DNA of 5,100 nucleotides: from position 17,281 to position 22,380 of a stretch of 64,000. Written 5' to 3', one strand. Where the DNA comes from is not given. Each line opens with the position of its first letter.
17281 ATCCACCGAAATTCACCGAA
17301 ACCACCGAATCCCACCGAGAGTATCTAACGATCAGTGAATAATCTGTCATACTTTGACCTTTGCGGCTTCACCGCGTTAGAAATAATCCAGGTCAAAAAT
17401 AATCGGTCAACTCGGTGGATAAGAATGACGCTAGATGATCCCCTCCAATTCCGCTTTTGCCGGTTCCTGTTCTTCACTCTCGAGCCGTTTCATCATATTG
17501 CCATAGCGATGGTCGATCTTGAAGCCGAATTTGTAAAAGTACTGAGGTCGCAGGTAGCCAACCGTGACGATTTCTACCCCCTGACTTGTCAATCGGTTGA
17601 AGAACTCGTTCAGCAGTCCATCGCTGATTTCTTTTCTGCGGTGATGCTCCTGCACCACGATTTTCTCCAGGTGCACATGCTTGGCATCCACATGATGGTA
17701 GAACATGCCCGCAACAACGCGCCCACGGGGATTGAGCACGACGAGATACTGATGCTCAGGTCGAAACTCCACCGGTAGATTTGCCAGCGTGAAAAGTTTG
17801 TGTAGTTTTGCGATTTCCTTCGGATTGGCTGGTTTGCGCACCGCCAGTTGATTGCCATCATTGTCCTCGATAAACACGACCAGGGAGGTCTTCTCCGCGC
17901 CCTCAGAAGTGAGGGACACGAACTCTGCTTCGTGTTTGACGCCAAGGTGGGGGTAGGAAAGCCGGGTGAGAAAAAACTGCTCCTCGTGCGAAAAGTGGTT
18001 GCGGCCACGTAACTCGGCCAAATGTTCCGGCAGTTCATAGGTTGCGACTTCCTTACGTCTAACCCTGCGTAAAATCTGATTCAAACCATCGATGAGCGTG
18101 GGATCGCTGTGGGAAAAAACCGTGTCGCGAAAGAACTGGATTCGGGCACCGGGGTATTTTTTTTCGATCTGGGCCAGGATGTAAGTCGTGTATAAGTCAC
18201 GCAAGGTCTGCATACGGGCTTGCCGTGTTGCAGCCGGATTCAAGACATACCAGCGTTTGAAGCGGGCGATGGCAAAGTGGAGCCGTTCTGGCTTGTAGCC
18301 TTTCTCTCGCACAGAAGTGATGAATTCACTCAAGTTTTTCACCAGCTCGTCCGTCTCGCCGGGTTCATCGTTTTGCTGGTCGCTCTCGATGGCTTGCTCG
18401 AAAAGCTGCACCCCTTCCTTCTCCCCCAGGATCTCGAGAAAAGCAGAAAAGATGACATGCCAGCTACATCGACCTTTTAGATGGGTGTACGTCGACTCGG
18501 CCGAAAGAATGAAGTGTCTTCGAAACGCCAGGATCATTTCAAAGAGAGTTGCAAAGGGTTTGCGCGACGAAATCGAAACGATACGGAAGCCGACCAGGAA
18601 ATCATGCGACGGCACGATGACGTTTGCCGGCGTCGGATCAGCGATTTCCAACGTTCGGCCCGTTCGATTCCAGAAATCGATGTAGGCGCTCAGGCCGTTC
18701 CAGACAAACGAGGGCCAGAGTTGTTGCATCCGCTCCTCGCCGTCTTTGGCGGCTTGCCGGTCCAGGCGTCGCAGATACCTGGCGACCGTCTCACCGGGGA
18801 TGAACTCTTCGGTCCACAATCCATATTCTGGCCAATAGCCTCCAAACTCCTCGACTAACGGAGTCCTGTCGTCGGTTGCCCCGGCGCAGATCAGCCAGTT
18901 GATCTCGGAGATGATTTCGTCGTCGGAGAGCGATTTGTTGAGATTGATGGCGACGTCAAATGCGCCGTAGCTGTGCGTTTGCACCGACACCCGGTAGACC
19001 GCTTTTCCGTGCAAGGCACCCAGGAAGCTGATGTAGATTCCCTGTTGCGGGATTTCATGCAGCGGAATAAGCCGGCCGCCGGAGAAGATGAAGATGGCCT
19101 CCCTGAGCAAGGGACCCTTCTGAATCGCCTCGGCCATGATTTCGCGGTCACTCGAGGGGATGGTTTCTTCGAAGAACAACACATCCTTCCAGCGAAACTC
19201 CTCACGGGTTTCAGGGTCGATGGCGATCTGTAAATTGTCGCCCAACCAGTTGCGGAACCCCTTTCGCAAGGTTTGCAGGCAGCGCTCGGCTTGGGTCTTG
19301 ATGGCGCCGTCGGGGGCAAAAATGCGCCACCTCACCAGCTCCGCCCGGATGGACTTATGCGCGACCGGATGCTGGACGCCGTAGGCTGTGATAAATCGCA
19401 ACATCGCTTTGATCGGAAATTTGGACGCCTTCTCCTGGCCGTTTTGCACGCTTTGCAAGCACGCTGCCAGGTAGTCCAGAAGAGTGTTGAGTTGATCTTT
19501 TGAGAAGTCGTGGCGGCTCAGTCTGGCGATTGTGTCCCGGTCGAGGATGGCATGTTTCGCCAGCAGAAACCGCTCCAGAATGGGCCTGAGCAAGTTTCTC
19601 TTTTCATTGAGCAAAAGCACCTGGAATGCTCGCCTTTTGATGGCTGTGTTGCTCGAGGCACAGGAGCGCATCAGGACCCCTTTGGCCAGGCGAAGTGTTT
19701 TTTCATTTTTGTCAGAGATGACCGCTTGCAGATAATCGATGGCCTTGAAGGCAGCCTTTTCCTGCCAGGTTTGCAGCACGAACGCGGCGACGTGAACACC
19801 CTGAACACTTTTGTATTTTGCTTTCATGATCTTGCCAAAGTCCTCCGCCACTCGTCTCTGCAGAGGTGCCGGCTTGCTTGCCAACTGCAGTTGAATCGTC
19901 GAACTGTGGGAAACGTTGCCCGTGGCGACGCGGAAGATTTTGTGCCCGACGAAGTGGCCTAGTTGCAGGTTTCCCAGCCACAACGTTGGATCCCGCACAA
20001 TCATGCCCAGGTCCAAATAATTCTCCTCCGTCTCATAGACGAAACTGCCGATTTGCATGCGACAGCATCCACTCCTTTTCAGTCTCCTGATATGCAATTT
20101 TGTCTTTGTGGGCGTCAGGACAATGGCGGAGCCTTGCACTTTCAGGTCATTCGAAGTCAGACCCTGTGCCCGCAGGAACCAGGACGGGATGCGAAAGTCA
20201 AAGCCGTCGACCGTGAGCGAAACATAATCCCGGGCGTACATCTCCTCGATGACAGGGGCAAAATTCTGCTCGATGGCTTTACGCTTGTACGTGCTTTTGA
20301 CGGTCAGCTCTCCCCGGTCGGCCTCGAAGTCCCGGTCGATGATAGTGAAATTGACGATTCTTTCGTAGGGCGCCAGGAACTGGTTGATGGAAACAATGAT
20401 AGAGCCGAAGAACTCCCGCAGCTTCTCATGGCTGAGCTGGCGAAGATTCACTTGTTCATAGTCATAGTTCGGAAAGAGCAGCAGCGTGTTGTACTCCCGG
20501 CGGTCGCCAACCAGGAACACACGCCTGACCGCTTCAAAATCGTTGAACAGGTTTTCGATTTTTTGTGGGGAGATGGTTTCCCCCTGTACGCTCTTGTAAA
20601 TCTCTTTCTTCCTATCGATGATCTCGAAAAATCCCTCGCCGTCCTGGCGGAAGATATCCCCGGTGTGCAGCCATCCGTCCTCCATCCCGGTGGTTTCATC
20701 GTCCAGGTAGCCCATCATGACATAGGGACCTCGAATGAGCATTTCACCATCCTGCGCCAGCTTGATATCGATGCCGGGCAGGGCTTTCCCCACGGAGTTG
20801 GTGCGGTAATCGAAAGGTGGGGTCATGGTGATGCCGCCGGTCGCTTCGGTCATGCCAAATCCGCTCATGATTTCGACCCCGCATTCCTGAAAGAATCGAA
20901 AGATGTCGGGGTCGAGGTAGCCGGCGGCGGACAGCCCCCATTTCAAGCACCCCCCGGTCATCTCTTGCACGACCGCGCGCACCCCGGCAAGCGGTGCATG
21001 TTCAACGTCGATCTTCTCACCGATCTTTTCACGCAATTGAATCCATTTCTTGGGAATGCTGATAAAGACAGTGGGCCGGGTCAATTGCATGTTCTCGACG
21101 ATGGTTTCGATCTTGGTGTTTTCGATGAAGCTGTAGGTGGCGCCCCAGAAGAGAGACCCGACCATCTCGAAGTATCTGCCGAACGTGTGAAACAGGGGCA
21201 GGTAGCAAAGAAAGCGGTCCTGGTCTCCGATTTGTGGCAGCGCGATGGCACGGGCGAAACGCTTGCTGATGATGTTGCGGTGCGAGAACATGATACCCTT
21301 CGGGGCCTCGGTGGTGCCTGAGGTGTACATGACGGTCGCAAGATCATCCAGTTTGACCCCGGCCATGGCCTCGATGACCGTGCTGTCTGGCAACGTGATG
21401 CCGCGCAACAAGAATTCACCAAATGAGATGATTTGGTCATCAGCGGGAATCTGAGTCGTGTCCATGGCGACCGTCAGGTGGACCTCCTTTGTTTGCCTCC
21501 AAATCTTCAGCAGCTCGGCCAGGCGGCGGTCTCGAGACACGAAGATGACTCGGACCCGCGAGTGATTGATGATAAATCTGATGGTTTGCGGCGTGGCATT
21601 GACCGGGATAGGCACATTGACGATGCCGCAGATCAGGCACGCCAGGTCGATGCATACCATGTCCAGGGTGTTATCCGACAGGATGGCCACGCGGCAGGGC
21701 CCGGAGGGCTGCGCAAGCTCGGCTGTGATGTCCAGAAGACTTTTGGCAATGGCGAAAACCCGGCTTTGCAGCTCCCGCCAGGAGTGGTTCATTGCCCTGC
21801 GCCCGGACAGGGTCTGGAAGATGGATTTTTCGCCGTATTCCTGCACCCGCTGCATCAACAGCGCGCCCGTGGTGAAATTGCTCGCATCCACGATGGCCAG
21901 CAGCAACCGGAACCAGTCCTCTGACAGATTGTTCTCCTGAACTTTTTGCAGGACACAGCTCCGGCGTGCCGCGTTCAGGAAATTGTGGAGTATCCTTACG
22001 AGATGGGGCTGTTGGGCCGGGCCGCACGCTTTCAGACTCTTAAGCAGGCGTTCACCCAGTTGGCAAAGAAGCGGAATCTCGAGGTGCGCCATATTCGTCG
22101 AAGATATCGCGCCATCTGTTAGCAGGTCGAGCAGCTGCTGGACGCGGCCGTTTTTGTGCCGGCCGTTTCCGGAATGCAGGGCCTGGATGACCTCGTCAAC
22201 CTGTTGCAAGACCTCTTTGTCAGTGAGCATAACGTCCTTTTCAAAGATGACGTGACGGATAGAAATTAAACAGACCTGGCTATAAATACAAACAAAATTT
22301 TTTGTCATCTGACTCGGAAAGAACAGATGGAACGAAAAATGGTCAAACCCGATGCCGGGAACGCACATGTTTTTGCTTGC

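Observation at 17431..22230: Roughly 1600-aa protein with an acyl-adenylate-forming enzyme core, about 900 aa of unknown sequence and a GNAT-like C-terminus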

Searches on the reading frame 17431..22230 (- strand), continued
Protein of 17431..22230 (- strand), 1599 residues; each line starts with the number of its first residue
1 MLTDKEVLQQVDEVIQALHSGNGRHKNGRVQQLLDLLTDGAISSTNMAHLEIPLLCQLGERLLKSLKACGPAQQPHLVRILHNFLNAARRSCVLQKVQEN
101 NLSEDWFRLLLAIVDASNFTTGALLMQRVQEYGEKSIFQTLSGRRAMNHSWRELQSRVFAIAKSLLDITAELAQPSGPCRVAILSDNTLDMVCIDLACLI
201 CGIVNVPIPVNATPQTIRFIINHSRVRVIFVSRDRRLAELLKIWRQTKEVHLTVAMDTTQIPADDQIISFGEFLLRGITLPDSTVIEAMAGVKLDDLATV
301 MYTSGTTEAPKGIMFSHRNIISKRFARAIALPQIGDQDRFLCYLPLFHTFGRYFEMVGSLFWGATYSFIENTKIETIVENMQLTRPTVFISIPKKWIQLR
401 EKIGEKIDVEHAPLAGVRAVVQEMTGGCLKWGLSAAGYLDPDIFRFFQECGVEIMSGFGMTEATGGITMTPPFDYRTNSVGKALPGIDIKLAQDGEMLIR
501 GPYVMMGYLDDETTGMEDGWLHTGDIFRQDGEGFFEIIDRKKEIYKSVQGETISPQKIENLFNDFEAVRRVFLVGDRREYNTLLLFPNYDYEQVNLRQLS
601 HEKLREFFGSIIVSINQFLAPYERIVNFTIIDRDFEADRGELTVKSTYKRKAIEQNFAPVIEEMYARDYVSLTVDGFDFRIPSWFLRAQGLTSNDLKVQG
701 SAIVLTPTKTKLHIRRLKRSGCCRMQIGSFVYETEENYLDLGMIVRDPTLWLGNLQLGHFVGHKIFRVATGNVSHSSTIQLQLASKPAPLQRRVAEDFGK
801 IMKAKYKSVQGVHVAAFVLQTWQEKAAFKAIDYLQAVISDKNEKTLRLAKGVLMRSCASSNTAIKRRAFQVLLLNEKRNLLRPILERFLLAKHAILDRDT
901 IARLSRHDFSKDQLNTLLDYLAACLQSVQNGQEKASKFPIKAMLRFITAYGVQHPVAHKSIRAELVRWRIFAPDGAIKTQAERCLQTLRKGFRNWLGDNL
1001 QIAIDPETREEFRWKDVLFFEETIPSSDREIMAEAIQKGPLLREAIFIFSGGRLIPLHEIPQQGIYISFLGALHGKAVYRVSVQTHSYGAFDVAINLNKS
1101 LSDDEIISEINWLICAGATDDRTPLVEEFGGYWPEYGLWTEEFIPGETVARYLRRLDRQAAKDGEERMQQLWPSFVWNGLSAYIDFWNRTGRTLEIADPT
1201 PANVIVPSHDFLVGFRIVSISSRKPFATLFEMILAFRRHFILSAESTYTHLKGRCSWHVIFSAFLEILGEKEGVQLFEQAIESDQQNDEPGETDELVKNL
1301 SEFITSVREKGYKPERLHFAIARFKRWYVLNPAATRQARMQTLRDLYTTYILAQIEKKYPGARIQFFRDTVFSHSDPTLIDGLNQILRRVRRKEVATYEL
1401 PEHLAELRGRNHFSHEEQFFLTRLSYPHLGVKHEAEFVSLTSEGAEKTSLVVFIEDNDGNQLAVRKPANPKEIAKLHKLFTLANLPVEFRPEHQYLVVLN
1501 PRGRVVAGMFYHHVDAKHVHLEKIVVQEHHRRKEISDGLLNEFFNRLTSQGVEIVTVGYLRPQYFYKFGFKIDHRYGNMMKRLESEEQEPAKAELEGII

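Call 74: find_encoding_contigs(protein=P0002, flank=10000, max_places=2)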
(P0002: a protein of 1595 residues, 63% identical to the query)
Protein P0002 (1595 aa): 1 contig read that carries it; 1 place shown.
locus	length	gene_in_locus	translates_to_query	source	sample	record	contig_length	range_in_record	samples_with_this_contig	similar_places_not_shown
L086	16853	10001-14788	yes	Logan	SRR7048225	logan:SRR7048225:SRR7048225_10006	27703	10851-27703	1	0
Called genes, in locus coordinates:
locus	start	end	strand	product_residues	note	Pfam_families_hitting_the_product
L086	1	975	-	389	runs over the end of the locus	PF02771:Acyl-CoA_dh_N, PF02770:Acyl-CoA_dh_M, PF00441:Acyl-CoA_dh_1, PF08028:Acyl-CoA_dh_2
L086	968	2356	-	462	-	PF00919:UPF0004, PF04055:Radical_SAM, PF01938:TRAM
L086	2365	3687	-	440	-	PF00919:UPF0004, PF04055:Radical_SAM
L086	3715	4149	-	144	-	PF06094:GGACT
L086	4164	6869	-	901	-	PF19864:Radical_SAM_N2, PF04055:Radical_SAM, PF10105:DUF2344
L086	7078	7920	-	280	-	PF01261:AP_endonuc_2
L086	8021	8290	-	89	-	-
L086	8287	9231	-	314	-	PF07992:Pyr_redox_2, PF01266:DAO (faint), PF13738:Pyr_redox_3, PF00070:Pyr_redox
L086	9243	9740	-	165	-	PF01475:FUR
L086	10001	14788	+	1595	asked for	PF00501:AMP-binding, PF23562:AMP-binding_C_3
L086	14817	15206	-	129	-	PF00034:Cytochrom_C, PF13442:Cytochrome_CBB3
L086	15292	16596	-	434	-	PF13185:GAF_2, PF01590:GAF, PF13492:GAF_3, PF07228:SpoIIE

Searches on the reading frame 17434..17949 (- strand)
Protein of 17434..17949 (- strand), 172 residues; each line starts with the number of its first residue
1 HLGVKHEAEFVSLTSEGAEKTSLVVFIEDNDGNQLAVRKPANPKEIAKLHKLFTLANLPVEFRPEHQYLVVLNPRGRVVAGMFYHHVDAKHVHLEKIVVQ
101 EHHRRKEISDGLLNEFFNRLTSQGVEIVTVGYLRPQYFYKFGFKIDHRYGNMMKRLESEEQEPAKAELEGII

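Call 67: search_solved_structures(query=A6, max_evalue=1, show_alignments=3)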
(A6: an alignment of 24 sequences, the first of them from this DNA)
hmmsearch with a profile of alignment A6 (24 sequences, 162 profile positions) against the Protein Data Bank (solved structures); distinct sequences matched with E-value up to 1: 141 (the best 60 are shown).
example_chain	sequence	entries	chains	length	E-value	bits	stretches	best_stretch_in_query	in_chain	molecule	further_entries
1qst_A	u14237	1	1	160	8.4e-12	48.1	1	60-148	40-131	TGCN5 HISTONE ACETYL TRANSFERASE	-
1m1d_A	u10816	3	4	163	8.6e-12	48.1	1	60-148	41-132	TGCN5 HISTONE ACETYL TRANSFERASE | HAT A1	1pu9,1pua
1q2c_A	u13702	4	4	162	8.7e-12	48.1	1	60-148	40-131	histone acetyltransferase GCN5 | TGCN5 HISTONE ACETYL TRANSFERASE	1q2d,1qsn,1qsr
5gcn_A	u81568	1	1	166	9.4e-12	48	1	60-148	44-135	HISTONE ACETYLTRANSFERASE GCN5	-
1y9w_A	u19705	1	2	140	2.2e-06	30.5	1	65-144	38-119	Acetyltransferase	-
5i0c_A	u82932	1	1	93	2.9e-06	30.1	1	61-129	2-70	Uncharacterized protein YjdJ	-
3fb3_A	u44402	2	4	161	6.9e-06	28.9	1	91-148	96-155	N-acetyltransferase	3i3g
1r57_A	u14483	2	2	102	2.1e-05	27.3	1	61-134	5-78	conserved hypothetical protein | Acetyltransferase, GNAT family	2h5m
3d8p_A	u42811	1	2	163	2.1e-05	27.3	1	63-144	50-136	acetyltransferase of GNAT family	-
3ld2_A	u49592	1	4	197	7.3e-05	25.6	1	57-148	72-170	Putative acetyltransferase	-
8pjs_A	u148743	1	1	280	0.00015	24.5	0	77-97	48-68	SAKeCEref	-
2gan_A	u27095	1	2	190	0.00027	23.7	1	87-153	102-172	182aa long hypothetical protein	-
5kgh_A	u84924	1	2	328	0.00029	23.6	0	94-156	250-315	Predicted acetyltransferase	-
5kga_A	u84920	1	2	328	0.00031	23.5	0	94-156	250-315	Predicted acetyltransferase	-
4rs2_A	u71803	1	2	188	0.00038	23.2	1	69-145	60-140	Predicted acyltransferase with acyl-CoA N-acyltransferase domain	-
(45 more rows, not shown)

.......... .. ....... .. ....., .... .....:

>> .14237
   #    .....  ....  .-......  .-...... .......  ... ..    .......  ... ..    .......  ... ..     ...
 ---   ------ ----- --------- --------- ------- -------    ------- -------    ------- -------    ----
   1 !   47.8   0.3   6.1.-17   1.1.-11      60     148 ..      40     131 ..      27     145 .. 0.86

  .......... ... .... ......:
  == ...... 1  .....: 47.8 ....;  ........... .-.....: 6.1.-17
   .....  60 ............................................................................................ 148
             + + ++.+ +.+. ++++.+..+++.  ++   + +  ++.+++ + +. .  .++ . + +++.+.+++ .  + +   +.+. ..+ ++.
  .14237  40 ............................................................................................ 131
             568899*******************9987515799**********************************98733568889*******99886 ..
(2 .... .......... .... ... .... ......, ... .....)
